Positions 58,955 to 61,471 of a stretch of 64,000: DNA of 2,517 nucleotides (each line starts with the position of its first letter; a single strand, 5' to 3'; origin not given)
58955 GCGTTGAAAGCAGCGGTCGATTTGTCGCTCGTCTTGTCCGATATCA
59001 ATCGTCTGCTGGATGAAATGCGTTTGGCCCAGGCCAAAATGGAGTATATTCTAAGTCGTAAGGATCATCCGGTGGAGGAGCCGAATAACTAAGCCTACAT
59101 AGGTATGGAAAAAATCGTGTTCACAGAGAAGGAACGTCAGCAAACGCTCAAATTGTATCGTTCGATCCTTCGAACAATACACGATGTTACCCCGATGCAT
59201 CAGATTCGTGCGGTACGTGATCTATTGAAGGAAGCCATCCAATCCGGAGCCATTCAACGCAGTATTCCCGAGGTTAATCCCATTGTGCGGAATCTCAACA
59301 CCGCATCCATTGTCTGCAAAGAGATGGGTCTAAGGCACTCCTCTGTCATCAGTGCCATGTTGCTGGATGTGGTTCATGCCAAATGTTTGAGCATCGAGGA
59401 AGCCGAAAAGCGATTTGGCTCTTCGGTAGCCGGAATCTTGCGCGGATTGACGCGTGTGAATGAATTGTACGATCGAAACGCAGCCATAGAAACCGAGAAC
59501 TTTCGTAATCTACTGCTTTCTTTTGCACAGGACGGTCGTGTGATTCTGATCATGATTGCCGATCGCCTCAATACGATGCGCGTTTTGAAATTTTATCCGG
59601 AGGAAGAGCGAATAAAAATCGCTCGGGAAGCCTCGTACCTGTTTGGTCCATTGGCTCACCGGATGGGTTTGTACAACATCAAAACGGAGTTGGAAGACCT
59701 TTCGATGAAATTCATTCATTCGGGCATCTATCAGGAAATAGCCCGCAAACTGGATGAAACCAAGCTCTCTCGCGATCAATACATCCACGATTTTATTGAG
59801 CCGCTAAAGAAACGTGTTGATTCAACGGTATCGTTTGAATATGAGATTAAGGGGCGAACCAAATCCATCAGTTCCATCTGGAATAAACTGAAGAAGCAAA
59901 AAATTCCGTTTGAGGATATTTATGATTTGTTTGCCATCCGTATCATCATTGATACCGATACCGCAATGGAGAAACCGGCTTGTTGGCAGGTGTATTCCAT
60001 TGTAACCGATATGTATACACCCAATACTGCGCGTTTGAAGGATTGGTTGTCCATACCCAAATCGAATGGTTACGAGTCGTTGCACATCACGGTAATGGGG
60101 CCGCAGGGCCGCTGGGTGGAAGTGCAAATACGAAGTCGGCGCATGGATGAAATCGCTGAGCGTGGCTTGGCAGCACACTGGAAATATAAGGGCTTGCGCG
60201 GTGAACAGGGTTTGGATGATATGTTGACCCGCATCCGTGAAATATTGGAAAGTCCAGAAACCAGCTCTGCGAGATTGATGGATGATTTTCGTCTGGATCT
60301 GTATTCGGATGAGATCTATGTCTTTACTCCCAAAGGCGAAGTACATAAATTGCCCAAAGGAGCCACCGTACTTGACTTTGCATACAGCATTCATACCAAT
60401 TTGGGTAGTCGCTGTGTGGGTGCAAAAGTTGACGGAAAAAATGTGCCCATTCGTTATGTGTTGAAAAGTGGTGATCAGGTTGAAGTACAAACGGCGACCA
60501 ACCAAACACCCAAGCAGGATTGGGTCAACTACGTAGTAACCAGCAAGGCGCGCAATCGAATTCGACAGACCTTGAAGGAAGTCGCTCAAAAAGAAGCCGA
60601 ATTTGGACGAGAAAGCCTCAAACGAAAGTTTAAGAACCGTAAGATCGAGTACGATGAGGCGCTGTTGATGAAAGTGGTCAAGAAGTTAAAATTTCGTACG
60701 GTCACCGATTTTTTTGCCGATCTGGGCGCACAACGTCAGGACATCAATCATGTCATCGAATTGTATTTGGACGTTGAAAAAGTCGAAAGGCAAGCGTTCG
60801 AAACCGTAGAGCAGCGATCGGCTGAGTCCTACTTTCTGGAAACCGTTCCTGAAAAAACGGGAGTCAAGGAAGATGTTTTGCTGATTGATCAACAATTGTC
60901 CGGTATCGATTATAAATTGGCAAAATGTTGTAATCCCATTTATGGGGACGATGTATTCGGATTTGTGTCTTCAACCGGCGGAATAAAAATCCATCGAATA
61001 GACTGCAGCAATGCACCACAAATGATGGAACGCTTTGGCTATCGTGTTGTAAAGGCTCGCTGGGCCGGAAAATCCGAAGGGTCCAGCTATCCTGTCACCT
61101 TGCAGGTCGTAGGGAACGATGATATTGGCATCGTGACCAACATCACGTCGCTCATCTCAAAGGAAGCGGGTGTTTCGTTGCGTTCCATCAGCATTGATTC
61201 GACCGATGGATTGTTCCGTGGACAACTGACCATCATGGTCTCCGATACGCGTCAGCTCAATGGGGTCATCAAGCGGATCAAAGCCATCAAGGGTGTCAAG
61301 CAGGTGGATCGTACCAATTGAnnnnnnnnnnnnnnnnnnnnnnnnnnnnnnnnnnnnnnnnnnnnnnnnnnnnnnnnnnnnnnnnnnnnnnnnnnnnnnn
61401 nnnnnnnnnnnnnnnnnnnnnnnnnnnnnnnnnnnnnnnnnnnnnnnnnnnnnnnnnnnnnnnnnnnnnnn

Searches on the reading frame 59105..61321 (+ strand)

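Call 55: search_protein_families(library=pfam, proteins=[window:59105-61321:+], max_evalue=0.0001)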
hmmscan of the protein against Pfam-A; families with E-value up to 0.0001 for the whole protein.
window:59105-61321:+ (738 aa): 5 families
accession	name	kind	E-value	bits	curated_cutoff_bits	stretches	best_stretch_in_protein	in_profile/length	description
PF04607.23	RelA_SpoT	-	1.3e-35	122.5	27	1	250-362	1-109/113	Region found in RelA / SpoT proteins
PF13328.12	HD_4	-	6.7e-26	91.3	27.2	1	55-189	15-155/156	HD domain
PF02824.27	TGS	-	3.8e-22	78.5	22.2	1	404-461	1-58/60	TGS domain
PF13291.12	ACT_4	-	7.7e-21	75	27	1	659-736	2-80/80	ACT domain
PF19296.4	RelA_AH_RIS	-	1.2e-11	45.5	23.8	1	476-635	3-173/185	RelA/SpoT, AH and RIS domains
